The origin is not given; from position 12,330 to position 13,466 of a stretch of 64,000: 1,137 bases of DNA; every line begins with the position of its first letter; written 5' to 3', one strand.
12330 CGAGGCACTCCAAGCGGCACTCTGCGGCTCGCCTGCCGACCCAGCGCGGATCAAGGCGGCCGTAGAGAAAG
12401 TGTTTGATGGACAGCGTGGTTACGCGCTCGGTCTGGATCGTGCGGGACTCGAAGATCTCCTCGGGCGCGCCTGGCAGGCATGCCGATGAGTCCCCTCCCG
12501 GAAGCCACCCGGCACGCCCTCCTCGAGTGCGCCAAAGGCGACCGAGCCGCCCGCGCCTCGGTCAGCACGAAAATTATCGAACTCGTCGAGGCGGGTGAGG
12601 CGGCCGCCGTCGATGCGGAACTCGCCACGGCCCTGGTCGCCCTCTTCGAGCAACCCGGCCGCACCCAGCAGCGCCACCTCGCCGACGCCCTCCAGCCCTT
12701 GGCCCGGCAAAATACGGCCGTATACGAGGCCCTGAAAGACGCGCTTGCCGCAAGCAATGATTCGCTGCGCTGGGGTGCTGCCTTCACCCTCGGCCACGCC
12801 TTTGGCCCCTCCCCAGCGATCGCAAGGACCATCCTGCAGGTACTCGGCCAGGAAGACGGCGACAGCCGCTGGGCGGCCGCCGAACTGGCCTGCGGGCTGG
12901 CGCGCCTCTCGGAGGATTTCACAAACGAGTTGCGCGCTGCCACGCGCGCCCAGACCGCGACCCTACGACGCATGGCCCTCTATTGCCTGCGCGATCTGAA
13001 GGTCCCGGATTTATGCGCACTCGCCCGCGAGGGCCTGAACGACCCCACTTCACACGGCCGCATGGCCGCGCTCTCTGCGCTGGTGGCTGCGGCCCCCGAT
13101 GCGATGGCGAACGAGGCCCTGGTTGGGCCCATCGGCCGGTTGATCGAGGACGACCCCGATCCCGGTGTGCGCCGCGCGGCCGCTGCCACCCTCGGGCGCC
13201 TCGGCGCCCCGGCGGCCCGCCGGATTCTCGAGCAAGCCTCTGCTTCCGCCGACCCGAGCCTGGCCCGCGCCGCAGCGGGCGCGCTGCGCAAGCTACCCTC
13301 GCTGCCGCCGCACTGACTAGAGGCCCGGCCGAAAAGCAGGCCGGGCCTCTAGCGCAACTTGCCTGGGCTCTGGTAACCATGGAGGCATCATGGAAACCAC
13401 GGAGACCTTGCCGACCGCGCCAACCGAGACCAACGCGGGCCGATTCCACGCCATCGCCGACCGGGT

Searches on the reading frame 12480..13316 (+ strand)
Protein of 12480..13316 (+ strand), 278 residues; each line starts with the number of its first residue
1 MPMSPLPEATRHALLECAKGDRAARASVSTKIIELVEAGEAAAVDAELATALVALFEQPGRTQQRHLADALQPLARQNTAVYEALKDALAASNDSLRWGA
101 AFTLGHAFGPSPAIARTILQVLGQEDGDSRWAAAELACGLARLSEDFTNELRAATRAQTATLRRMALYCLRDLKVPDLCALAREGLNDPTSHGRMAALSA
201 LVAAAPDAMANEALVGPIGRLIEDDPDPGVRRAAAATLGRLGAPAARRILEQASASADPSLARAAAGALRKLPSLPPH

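Call 68: search_protein_families(library=pfam, proteins=[window:12480-13316:+], max_evalue=0.001)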
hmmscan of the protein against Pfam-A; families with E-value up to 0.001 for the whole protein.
window:12480-13316:+ (278 aa): 3 families
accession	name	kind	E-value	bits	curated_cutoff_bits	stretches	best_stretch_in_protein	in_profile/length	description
PF13646.12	HEAT_2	-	3.6e-15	56.4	27.7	1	208-269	26-87/88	HEAT repeats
PF02985.28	HEAT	-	3.1e-06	27.4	23.5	0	221-242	8-28/31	HEAT repeat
PF00514.29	Arm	-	0.00031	21.1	20.6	0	215-241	14-39/41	Armadillo/beta-catenin-like repeat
